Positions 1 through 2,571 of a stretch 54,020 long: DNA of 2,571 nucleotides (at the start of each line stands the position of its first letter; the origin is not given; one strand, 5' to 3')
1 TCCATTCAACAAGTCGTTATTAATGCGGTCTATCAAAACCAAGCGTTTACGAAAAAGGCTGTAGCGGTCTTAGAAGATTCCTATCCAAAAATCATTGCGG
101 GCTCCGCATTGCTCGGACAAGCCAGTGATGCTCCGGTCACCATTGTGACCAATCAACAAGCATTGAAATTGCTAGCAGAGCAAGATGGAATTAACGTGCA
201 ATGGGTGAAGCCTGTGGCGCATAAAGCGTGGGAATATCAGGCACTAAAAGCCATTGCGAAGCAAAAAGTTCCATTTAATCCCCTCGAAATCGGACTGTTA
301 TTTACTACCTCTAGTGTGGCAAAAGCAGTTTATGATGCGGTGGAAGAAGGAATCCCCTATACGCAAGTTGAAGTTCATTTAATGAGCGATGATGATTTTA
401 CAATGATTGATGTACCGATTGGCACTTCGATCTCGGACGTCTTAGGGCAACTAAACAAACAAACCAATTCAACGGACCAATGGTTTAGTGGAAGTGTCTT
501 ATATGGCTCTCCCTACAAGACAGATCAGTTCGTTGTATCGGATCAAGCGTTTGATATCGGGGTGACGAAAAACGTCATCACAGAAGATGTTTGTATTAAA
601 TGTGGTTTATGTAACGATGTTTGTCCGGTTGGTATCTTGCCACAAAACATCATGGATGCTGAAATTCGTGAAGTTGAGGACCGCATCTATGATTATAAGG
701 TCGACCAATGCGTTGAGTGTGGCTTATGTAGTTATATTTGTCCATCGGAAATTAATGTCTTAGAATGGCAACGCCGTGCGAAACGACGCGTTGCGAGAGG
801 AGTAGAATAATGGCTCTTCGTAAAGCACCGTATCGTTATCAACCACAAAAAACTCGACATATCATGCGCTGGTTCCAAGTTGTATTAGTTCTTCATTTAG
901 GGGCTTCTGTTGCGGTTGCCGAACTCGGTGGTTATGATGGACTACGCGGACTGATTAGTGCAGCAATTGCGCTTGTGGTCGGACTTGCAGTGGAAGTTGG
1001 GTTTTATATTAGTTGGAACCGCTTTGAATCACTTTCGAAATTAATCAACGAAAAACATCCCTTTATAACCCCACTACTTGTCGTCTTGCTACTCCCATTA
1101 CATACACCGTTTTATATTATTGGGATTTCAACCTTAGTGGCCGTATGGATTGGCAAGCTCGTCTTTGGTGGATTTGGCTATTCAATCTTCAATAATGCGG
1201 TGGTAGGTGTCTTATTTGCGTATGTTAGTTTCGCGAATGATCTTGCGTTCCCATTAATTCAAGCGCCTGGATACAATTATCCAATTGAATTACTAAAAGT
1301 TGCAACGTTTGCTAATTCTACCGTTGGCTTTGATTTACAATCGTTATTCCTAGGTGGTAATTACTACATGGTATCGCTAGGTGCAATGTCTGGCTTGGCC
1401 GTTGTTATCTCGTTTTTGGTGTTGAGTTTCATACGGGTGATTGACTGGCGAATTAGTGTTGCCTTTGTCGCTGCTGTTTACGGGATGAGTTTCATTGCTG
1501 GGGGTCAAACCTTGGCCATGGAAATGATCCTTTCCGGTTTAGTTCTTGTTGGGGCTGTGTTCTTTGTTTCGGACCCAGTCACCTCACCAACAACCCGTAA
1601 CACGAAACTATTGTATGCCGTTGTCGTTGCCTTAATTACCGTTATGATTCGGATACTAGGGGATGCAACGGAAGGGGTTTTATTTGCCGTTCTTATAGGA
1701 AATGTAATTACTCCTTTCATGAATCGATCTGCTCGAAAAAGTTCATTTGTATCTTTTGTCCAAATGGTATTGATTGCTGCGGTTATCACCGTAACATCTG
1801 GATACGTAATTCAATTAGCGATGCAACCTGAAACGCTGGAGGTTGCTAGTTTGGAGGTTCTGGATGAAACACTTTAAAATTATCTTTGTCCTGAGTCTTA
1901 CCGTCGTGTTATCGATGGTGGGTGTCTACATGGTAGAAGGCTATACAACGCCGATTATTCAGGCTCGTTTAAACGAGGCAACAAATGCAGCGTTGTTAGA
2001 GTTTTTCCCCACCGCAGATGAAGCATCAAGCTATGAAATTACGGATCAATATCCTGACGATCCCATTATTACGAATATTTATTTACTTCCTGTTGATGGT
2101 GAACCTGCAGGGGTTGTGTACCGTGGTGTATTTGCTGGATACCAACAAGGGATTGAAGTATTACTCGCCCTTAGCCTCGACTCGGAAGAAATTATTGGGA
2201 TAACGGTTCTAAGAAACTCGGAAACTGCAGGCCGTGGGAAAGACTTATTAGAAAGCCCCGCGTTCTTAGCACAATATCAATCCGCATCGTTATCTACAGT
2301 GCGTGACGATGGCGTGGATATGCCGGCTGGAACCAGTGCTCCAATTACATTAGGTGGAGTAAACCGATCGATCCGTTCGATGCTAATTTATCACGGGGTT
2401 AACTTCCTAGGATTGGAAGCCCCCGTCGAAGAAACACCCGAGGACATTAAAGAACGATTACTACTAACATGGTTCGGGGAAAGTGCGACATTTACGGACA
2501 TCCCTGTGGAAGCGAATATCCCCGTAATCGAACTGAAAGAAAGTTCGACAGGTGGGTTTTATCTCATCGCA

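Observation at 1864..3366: RnfG is about 2.5x normal length and carries three tandem FMN_bind-type modules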

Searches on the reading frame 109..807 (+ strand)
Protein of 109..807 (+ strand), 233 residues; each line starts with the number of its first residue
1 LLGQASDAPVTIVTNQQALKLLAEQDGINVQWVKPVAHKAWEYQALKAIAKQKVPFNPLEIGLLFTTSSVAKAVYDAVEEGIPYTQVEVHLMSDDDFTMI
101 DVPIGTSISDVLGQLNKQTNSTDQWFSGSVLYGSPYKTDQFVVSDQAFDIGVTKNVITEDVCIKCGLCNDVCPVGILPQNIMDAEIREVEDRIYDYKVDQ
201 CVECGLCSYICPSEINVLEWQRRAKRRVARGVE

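Call 3: search_protein_families(library=pfam, proteins=[window:109-807:+], max_evalue=1)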
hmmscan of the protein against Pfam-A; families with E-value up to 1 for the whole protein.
window:109-807:+ (233 aa): 16 families
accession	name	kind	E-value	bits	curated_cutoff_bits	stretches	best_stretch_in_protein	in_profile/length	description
PF12838.12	Fer4_7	-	2.1e-11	44.6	27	2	162-214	2-51/52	4Fe-4S dicluster domain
PF00037.32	Fer4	-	6.3e-09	35.7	21.1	2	156-176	2-22/24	4Fe-4S binding domain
PF13237.11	Fer4_10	-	1.1e-08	35.3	25.5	1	155-212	2-53/53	4Fe-4S dicluster domain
PF13183.11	Fer4_8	-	7.2e-08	33.3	27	1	161-215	4-68/68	4Fe-4S dicluster domain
PF13534.11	Fer4_17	-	1e-07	32.8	22.2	2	162-216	2-61/61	4Fe-4S dicluster domain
PF13187.11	Fer4_9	-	3e-07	30.8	27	3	162-214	2-50/52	4Fe-4S dicluster domain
PF14697.11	Fer4_21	-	3.6e-07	30.6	35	2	156-213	2-53/59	4Fe-4S dicluster domain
PF12837.12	Fer4_6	-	6.6e-07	29.4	25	2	157-176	4-23/24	4Fe-4S binding domain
PF12797.12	Fer4_2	-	7.6e-07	29.1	24.5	2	156-174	4-22/22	4Fe-4S binding domain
PF12798.12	Fer4_3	-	2.4e-06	28.4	27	2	162-176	1-15/15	4Fe-4S binding domain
PF13484.11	Fer4_16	-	1.2e-05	26.4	30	1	162-213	2-65/66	4Fe-4S double cluster binding domain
PF25160.1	LdpA_Fe-S-bd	-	2.5e-05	24.4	27.6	2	153-177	19-43/49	LdpA Fe-S cluster-binding domain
PF12800.12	Fer4_4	-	0.00015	22.3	24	2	160-175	2-17/17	4Fe-4S binding domain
PF13746.11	Fer4_18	-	0.0018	18.9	27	2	193-217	53-77/114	4Fe-4S dicluster domain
PF17179.9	Fer4_22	-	0.053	14.8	27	0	158-175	77-94/95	4Fe-4S dicluster domain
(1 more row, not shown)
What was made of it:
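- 1..810 (+): 3' part of rnfC; the gene runs off the window start. Only two Fer4 [4Fe-4S] domains are detected, with no Complex1_51K or SLBB signal (call 3).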

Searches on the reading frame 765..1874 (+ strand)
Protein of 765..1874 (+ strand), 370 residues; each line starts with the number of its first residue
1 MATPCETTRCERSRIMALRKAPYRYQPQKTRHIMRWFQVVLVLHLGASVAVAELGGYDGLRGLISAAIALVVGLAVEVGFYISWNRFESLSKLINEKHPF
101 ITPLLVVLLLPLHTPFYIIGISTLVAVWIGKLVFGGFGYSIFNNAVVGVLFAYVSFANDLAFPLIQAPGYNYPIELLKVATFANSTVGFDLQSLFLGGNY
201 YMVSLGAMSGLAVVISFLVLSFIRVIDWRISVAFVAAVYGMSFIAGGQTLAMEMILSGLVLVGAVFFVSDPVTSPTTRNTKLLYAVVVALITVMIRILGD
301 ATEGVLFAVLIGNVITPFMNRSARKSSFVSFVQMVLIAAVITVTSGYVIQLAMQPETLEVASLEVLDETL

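Call 3: search_protein_families(library=pfam, proteins=[window:765-1874:+], max_evalue=1)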
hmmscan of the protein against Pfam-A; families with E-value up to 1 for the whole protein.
window:765-1874:+ (370 aa): 1 family
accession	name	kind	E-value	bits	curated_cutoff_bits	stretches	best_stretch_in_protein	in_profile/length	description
PF03116.20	NQR2_RnfD_RnfE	-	5.1e-53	180.8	27.7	1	19-328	3-295/296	NQR2, RnfD, RnfE family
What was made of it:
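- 810..1877 (+): rnfD without a flavinylation site (Tyr-Pro-Ile at 1278..1286 where solved RnfDs have the FMN-bearing Thr). PF03116 at 180.8 bits (call 3).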

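Call 4: search_protein_families(library=ncbifam, proteins=[window:765-1874:+], max_evalue=1)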
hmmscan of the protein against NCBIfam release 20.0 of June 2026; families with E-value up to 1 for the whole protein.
window:765-1874:+ (370 aa): 8 families
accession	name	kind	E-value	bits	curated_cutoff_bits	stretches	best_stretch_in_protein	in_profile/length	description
TIGR01946.1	rnfD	subfamily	6e-40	137.6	207.05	1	21-328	1-325/327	RnfABCDGE type electron transport complex subunit D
NF002011.0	PRK00816.1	equivalog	1.6e-30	106.4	415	2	211-322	225-341/352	electron transport complex subunit RsxD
NF003756.0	PRK05349.1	equivalog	8.7e-26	90.7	414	1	66-320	125-389/406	NADH:ubiquinone reductase (Na(+)-transporting) subunit B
NF041838.1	rnfD_Methano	equivalog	3e-24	85.9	400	2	207-326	162-283/285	Rnf electron transport complex subunit RnfD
TIGR01937.1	nqrB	equivalog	1.4e-20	73.6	349.9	2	192-322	266-404/413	NADH:ubiquinone reductase (Na(+)-transporting) subunit B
NF002181.0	PRK01024.1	equivalog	8.6e-17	61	792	2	198-324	369-495/503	Na(+)-transporting NADH-quinone reductase subunit B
TIGR03493.1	cellullose_BcsF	equivalog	0.055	13.4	56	1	327-349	2-24/62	cellulose biosynthesis protein BcsF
NF004922.0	PRK06279.1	equivalog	0.14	12.6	99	1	287-363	6-80/100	putative monovalent cation/H+ antiporter subunit E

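Call 34: search_solved_structures(query=window:765-1874:+, max_evalue=0.00001, show_alignments=3)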
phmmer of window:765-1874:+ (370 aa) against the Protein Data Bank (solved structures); distinct sequences matched with E-value up to 0.00001: 6.
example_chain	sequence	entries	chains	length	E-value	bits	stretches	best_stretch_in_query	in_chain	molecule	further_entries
7zc6_D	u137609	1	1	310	4.8e-24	88.3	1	21-322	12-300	RnfD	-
9eri_D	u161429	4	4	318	3.5e-23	85.5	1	47-325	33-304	Na(+)-translocating ferredoxin:NAD(+) oxidoreductase complex subunit D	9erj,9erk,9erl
8ahx_D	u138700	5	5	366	1.7e-15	60.2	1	98-330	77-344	Ion-translocating oxidoreductase complex subunit D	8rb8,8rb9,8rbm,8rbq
9lrr_B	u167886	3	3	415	4.5e-10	42.4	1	94-320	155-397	Na(+)-translocating NADH-quinone reductase subunit B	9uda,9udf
9ud3_B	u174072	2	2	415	5.1e-10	42.2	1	95-320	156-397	Na(+)-translocating NADH-quinone reductase subunit B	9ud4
7xk3_B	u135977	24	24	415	5.5e-10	42.1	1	95-320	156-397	Na(+)-translocating NADH-quinone reductase subunit B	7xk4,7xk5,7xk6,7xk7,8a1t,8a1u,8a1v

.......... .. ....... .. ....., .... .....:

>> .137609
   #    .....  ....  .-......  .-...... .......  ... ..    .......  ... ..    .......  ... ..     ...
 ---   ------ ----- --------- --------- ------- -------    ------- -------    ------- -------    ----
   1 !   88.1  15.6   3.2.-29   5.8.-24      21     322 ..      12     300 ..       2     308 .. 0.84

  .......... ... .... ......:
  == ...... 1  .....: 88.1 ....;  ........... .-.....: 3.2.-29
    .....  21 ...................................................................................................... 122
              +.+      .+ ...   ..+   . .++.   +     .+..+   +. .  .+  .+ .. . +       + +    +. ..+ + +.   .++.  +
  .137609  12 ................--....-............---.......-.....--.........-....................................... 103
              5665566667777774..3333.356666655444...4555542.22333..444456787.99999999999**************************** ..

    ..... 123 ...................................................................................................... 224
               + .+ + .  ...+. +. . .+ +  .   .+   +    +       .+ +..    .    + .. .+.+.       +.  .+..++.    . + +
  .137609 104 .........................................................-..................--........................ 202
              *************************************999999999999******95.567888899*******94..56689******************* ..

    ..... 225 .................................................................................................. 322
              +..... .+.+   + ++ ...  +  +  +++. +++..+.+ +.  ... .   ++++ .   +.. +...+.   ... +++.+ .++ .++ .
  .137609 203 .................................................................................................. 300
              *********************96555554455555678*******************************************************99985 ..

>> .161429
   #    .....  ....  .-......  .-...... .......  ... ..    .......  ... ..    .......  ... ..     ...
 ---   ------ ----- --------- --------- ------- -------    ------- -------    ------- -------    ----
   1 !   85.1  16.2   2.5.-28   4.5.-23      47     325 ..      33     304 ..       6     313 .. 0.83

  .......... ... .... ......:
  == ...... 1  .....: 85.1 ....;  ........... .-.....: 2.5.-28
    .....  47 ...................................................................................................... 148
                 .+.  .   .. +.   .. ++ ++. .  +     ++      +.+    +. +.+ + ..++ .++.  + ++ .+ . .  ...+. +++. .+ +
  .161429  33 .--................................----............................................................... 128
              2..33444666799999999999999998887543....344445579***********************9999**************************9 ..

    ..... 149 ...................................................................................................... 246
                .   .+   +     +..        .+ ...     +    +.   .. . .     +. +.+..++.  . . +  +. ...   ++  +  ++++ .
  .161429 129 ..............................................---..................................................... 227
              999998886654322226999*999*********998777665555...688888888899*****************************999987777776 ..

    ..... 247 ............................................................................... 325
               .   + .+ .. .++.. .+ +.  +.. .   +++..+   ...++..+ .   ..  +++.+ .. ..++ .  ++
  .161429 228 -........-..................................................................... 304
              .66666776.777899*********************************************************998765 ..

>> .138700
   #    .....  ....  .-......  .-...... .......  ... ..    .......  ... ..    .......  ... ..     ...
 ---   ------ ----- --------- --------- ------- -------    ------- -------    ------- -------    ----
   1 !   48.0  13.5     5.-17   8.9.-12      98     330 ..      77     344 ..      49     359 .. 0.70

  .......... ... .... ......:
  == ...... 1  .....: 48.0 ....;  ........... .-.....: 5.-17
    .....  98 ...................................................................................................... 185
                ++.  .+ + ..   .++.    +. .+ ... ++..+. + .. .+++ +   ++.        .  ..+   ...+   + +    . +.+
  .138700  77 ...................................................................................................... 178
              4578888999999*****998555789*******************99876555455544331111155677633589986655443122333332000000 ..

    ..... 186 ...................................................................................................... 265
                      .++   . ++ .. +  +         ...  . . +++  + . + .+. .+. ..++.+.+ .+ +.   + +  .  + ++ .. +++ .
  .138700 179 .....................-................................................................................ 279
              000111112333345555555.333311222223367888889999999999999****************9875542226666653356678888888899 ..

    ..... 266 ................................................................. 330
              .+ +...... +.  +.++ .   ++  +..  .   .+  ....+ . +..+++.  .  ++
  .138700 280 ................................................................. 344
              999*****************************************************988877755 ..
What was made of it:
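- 810..1877 (+): HMMER alignments to 7zc6_D and 9eri_D put Tyr under the flavinylated Thr (call 34).
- On Rnf complex proper (ferredoxin:NAD+ oxidoreductase): Tyr aligns with the flavinylated Thr of 7zc6_D and 9eri_D (call 34).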

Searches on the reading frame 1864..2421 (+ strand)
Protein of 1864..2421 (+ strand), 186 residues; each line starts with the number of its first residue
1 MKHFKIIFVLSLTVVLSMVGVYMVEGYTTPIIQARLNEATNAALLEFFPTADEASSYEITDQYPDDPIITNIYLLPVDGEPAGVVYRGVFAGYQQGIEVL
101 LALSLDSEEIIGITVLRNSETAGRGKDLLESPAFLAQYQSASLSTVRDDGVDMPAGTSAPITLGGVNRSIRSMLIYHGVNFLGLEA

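Call 5: search_protein_families(library=pfam, proteins=[window:1864-2421:+], max_evalue=10)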
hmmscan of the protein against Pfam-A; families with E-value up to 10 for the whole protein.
window:1864-2421:+ (186 aa): 1 family
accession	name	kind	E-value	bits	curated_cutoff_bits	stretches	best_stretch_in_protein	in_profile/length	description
PF04205.19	FMN_bind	-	0.00022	22.2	22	1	92-172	1-74/77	FMN-binding domain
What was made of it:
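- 2005..2418 (+): Module 1 (residues 48-185), the canonical RnfG position. Motif D152-S158 (DMPAGTS) is at 2317..2337. Pfam FMN_bind scores 22.2 bits when the module is scanned alone (call 5).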
